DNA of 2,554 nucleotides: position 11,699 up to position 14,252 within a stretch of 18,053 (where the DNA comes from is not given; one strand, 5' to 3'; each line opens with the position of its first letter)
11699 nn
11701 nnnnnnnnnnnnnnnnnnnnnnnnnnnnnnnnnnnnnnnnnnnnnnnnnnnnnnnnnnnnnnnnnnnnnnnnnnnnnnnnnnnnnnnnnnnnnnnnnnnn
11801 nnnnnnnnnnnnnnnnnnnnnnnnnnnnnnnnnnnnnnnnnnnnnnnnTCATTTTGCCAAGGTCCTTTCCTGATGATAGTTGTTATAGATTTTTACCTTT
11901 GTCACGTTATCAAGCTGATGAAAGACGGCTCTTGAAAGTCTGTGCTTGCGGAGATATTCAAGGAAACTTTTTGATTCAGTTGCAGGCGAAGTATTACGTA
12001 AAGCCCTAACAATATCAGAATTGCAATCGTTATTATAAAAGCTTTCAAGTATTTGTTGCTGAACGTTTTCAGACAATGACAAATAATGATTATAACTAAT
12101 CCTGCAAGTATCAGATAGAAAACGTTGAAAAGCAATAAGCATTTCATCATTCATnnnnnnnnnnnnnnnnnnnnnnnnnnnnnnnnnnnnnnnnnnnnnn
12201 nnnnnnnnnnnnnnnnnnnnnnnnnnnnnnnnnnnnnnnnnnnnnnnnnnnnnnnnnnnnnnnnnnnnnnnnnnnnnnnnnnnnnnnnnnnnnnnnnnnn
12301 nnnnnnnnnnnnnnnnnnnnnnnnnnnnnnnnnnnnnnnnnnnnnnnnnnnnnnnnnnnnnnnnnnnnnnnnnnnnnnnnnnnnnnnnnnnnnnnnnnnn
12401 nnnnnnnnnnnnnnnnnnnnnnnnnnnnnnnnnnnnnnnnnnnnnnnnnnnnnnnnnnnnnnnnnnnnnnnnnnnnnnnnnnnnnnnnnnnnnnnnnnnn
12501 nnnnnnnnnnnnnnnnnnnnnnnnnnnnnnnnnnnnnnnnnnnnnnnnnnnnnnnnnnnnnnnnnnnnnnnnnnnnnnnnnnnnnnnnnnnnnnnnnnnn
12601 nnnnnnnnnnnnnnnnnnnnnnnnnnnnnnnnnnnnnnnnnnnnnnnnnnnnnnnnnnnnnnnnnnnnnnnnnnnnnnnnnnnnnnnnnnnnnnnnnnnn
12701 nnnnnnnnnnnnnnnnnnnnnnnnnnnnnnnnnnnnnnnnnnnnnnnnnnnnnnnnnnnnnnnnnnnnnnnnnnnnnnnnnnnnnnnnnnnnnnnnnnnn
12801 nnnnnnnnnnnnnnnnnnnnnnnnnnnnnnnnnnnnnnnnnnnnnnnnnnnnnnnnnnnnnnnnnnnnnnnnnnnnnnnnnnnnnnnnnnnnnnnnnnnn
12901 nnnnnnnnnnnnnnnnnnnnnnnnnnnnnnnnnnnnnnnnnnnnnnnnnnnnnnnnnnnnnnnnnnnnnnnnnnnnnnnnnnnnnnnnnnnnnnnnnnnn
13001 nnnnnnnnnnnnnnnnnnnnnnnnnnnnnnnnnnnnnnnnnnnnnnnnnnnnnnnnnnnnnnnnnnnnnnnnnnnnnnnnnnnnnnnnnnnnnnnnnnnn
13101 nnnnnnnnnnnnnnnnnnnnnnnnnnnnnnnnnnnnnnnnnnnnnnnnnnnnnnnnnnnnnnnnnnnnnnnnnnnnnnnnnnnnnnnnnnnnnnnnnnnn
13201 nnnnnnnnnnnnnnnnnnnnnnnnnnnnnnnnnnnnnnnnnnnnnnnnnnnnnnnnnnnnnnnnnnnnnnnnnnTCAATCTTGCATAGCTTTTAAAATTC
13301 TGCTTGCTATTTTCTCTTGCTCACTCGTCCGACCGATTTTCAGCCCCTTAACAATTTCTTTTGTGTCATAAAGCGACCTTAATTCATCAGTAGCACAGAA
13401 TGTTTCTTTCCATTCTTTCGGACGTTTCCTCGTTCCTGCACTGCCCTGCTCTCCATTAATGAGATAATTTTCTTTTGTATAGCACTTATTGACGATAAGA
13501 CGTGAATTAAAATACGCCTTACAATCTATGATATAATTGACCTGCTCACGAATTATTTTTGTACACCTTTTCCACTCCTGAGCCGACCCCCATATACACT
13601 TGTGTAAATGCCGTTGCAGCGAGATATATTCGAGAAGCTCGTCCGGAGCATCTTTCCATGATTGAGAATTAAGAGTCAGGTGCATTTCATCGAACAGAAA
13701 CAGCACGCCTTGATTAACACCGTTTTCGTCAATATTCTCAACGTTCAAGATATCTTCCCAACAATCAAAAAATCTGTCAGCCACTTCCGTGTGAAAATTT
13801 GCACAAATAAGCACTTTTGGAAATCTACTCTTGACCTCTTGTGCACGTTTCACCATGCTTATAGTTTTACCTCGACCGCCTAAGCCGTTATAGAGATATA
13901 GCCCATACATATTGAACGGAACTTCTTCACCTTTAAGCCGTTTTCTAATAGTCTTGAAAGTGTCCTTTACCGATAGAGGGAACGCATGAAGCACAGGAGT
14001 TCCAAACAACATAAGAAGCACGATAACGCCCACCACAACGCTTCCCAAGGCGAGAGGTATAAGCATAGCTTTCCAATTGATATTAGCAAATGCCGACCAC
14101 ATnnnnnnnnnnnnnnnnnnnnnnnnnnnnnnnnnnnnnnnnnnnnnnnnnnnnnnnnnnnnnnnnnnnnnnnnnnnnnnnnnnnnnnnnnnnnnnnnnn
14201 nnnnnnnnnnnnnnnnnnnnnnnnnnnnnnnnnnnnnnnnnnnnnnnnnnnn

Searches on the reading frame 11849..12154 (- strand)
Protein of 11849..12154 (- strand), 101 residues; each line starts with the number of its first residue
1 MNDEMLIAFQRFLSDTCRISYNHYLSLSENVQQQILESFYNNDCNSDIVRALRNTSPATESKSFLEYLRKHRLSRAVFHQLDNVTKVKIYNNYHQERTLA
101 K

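Call 93: search_protein_families(library=pfam, proteins=[window:11849-12154:-], max_evalue=0.1)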
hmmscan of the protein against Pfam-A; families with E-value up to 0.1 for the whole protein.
window:11849-12154:- (101 aa): 1 family
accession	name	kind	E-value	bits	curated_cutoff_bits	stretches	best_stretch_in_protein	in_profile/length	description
PF12323.14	HTH_OrfB_IS605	-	0.045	13.7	21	0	15-29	25-39/47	Helix-turn-helix domain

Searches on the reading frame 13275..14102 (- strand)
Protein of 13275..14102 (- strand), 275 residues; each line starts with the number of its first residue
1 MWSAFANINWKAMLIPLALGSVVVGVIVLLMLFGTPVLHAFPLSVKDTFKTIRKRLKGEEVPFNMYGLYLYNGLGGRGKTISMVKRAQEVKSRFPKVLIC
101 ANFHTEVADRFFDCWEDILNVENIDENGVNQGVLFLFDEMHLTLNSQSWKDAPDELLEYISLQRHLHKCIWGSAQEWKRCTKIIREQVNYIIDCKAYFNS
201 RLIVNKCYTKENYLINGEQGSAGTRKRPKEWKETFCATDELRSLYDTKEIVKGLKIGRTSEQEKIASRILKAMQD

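Call 8: search_protein_families(library=pfam, proteins=[window:13275-14102:-], max_evalue=0.01)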
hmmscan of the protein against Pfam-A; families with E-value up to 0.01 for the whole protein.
window:13275-14102:- (275 aa): 0 families

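Call 11: search_protein_families(library=phrogs, proteins=[window:13275-14102:-], max_evalue=0.01)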
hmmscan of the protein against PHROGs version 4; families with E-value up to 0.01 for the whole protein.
window:13275-14102:- (275 aa): 3 families
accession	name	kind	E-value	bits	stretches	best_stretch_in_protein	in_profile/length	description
phrog_20922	-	head and packaging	3.2e-05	24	1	129-199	76-145/318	head morphogenesis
phrog_197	-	moron, auxiliary metabolic gene and host takeover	0.002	18.6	1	68-198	28-167/486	Zot-like toxin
phrog_25712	-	unknown function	0.0038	17.8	1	132-218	79-166/207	-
